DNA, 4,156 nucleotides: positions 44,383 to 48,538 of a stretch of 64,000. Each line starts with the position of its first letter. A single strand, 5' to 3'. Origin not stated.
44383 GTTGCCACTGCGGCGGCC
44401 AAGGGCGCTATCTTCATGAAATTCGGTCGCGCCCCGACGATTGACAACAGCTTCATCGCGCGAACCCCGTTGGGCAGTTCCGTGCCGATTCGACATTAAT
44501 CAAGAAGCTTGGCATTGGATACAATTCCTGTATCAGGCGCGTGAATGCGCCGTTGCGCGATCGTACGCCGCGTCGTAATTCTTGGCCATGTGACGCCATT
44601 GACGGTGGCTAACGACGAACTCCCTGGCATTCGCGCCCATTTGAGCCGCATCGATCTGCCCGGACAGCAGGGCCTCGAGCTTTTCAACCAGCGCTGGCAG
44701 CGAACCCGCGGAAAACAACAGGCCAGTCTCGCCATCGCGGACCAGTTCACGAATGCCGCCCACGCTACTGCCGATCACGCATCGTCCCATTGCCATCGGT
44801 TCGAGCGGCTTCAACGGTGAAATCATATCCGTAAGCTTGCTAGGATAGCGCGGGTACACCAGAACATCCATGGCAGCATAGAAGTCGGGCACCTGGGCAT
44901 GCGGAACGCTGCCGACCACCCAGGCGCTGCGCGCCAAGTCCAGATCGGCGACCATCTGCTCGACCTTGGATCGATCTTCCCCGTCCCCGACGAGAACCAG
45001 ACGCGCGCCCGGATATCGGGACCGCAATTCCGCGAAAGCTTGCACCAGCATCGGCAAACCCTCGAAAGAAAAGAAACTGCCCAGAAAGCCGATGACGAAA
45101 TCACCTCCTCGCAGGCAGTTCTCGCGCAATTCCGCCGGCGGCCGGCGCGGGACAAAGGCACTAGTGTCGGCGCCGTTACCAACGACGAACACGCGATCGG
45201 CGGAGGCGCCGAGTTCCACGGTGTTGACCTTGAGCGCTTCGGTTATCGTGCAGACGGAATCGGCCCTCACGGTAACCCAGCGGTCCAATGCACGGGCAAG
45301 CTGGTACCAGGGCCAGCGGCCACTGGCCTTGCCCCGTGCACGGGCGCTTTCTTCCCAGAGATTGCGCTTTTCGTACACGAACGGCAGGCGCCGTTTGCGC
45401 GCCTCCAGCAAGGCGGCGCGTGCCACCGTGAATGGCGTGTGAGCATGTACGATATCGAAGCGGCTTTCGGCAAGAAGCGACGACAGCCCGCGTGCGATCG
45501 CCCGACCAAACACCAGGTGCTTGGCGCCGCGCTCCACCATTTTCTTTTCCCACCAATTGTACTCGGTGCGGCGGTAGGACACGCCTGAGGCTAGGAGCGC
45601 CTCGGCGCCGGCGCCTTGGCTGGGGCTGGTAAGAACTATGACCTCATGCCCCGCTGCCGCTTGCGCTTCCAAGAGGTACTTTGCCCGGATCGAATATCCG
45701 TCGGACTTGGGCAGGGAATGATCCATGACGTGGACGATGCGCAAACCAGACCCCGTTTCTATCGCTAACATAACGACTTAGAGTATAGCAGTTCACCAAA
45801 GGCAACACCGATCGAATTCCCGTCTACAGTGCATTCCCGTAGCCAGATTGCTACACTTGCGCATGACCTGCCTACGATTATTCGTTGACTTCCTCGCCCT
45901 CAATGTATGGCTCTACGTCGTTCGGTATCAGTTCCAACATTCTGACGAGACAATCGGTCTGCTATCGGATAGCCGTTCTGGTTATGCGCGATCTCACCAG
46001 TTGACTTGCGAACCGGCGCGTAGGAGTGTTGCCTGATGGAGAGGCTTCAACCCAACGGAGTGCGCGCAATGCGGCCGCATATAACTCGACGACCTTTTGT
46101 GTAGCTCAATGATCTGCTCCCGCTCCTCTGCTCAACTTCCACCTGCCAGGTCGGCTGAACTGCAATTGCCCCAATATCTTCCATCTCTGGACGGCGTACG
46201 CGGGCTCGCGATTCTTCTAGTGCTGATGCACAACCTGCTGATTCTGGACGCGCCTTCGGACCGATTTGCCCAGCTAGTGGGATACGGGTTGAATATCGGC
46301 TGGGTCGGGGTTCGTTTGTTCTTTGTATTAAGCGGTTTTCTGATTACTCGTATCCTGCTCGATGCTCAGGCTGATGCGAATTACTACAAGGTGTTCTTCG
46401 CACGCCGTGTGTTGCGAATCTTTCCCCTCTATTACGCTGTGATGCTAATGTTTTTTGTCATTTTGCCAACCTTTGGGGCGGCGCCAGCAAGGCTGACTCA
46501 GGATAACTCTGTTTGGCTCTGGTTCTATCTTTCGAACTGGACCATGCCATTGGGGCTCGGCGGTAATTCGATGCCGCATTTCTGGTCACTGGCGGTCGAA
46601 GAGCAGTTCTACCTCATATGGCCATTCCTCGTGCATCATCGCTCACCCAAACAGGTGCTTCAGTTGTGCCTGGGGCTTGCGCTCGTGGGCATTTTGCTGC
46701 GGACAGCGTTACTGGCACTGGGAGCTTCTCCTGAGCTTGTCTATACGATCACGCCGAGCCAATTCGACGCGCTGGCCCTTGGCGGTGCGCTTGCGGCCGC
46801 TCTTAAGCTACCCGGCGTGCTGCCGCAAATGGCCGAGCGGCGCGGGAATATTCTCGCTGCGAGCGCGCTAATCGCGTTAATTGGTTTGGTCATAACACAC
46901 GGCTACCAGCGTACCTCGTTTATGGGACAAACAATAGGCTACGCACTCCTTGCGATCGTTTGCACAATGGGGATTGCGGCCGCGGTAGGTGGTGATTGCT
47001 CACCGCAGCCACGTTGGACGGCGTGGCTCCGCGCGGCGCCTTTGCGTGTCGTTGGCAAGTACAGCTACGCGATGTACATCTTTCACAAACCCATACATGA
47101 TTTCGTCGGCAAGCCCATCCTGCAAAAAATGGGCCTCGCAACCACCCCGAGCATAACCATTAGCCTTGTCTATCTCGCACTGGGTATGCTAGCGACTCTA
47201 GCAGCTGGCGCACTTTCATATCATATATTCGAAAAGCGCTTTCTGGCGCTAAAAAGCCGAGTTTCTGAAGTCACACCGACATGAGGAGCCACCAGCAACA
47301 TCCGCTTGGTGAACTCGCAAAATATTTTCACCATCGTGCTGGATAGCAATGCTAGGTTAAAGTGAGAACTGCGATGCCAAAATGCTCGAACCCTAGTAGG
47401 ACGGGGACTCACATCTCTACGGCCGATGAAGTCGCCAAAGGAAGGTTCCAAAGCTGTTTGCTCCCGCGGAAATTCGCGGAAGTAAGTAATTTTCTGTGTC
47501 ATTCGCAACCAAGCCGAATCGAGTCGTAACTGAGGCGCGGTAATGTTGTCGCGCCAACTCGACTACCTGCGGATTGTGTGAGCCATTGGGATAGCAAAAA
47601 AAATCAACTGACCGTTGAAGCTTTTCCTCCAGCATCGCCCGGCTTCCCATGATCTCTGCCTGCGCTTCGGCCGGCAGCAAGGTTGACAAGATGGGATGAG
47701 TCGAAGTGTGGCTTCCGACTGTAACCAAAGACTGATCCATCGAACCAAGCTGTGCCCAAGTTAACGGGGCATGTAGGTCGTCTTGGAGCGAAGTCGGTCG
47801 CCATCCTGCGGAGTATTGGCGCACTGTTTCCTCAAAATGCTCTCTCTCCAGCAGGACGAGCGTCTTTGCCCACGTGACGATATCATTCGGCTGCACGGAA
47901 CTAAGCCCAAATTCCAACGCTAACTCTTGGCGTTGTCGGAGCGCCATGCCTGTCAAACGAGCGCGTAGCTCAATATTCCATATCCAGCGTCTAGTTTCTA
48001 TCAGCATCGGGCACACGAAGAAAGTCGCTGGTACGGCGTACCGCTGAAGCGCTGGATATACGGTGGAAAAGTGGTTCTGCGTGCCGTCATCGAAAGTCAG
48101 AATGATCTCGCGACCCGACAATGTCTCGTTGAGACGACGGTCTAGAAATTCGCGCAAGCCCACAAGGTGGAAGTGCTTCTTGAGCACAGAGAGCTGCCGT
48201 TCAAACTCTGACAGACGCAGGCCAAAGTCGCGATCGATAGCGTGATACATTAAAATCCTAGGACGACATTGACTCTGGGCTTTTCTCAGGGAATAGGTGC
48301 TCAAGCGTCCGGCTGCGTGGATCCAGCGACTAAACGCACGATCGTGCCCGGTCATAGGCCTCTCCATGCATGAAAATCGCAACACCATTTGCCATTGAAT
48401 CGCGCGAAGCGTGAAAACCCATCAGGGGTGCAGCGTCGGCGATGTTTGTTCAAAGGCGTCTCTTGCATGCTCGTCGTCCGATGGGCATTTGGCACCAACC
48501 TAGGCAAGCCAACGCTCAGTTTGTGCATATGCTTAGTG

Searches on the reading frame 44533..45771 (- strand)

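Call 10: search_protein_families(library=pfam, proteins=[window:44533-45771:-], max_evalue=0.001)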
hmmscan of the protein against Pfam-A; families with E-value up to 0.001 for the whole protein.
window:44533-45771:- (412 aa): 5 families
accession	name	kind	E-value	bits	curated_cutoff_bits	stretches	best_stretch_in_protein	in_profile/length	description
PF00534.26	Glycos_transf_1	-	2.8e-28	99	26.4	1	220-384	11-171/172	Glycosyl transferases group 1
PF13692.12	Glyco_trans_1_4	-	3.5e-28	99.1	27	1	225-370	2-141/142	Glycosyl transferases group 1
PF13439.12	Glyco_transf_4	-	5.1e-22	79.1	28.5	1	26-204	4-169/170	Glycosyltransferase Family 4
PF13579.12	Glyco_trans_4_4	-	4.9e-21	76.2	29.7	1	25-200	2-158/158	Glycosyl transferase 4-like domain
PF13524.12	Glyco_trans_1_2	-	2.4e-11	44.2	25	1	247-399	7-142/144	Glycosyl transferase-like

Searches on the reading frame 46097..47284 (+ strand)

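Call 46: search_protein_families(library=ncbifam, proteins=[window:46097-47284:+], max_evalue=0.00001)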
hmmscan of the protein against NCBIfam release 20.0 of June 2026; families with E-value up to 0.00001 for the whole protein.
window:46097-47284:+ (395 aa): 0 families

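Call 47: search_protein_families(library=pfam, proteins=[window:46097-47284:+], max_evalue=0.0001)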
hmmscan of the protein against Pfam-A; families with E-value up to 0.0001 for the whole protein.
window:46097-47284:+ (395 aa): 1 family
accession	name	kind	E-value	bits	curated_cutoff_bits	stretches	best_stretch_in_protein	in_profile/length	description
PF01757.29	Acyl_transf_3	-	2.3e-27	96.4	31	1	29-370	2-320/326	Acyltransferase domain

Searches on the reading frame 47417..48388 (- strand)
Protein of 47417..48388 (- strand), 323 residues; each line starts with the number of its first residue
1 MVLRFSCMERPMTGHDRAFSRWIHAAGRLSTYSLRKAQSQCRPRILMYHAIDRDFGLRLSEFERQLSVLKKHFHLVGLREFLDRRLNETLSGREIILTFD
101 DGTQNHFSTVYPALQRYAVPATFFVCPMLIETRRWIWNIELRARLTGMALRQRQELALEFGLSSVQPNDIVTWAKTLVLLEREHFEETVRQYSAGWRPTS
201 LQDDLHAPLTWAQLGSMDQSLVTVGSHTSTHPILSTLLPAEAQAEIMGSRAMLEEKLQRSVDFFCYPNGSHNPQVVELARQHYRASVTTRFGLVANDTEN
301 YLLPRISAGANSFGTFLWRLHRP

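Call 47: search_protein_families(library=pfam, proteins=[window:47417-48388:-], max_evalue=0.0001)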
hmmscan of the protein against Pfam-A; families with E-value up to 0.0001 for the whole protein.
window:47417-48388:- (323 aa): 1 family
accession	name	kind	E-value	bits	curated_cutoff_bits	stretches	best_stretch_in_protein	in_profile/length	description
PF01522.26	Polysacc_deac_1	-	8e-23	81.2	23.1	1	90-282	4-119/124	Polysaccharide deacetylase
